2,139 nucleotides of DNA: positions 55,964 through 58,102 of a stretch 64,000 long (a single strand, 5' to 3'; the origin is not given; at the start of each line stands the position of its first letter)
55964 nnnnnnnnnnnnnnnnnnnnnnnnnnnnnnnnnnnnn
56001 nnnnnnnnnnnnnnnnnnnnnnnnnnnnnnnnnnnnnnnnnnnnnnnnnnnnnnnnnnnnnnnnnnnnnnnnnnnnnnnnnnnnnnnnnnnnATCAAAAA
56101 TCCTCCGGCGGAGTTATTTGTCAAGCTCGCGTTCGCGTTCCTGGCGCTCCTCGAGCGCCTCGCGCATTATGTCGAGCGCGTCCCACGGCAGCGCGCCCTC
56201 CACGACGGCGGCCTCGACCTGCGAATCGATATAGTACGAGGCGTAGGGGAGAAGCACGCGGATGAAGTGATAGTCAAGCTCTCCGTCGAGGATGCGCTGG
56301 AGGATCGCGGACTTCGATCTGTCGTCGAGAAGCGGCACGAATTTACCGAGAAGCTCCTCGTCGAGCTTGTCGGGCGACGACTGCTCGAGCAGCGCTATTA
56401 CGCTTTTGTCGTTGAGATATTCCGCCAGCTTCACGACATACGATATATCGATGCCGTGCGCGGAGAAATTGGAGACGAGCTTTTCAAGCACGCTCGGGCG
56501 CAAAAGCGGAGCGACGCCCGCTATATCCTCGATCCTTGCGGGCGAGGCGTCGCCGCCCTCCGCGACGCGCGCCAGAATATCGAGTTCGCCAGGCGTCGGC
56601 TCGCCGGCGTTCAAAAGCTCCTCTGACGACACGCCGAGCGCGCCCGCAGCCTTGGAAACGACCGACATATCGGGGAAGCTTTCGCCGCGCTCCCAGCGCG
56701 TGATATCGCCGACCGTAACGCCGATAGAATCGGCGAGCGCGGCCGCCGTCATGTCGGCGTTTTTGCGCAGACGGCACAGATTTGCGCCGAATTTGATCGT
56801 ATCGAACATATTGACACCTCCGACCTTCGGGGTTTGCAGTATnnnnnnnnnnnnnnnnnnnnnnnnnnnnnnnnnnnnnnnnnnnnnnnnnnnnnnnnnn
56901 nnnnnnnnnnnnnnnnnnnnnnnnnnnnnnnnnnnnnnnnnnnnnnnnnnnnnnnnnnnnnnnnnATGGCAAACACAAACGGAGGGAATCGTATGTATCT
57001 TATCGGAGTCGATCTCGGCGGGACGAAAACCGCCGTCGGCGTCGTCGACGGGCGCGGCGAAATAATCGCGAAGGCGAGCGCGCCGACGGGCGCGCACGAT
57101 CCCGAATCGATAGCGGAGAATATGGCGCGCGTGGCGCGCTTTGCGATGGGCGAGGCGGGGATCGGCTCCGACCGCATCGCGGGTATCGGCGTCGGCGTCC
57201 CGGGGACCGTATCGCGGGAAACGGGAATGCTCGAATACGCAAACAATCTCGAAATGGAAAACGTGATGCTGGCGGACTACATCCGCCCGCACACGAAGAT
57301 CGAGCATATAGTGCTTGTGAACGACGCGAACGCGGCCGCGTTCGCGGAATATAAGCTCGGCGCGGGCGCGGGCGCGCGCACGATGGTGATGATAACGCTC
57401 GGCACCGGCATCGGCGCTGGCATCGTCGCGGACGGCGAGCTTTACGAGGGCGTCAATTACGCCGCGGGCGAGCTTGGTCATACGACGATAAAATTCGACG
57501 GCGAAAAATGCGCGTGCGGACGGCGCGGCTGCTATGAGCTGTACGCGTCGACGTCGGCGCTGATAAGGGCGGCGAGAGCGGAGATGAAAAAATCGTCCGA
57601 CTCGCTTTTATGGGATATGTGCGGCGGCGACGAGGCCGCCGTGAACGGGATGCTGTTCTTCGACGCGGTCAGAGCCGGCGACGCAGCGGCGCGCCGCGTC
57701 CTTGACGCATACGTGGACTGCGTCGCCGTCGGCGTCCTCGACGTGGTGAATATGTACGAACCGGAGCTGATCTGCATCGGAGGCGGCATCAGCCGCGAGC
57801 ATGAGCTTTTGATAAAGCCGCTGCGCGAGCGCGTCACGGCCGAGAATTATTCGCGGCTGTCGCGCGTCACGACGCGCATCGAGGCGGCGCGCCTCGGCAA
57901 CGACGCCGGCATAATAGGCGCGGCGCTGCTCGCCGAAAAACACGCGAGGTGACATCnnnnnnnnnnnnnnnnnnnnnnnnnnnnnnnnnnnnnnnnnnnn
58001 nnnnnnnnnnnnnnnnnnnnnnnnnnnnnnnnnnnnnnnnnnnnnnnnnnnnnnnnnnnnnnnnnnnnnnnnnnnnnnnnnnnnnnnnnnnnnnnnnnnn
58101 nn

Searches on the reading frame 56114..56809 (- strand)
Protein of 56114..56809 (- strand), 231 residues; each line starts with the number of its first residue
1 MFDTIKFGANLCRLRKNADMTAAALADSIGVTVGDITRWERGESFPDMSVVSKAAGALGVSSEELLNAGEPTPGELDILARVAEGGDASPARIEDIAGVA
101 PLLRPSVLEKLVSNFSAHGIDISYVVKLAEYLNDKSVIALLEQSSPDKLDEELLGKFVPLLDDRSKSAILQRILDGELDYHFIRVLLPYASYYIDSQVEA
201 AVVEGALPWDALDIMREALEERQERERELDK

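Call 78: search_protein_families(library=pfam, proteins=[window:56114-56809:-])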
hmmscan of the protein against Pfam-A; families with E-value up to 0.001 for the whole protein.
window:56114-56809:- (231 aa): 4 families
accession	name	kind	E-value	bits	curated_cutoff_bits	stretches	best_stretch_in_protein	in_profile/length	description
PF01381.28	HTH_3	-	6.1e-11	42.6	23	1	14-65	4-55/55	Helix-turn-helix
PF13560.12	HTH_31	-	1.3e-09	38.6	27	1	7-65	2-61/64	Helix-turn-helix domain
PF12844.13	HTH_19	-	1.7e-06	28.3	30.2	1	8-67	1-60/64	Helix-turn-helix domain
PF13443.12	HTH_26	-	0.00086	20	22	0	11-67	2-59/63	Cro/C1-type HTH DNA-binding domain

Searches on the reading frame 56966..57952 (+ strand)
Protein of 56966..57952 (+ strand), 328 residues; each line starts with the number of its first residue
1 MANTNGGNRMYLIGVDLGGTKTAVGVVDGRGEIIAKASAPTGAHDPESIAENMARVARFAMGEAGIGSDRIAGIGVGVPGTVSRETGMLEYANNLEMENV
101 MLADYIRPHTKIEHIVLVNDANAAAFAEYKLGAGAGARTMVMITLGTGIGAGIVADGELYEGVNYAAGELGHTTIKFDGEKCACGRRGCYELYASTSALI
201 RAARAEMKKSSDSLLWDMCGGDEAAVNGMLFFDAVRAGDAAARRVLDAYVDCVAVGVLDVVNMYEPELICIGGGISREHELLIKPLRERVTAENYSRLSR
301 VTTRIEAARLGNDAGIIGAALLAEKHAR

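Call 78: search_protein_families(library=pfam, proteins=[window:56966-57952:+])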
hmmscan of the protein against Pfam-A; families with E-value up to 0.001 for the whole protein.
window:56966-57952:+ (328 aa): 3 families
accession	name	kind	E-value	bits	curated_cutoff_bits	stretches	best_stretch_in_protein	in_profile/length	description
PF00480.26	ROK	-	4.5e-65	220.5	22.9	1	13-325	2-293/294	ROK family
PF01869.26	BcrAD_BadFG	-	1.6e-06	28.3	31.5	1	13-114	1-89/271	BadF/BadG/BcrA/BcrD ATPase family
PF00370.27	FGGY_N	-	0.00019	21.5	28.8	1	11-77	1-76/245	FGGY family of carbohydrate kinases, N-terminal domain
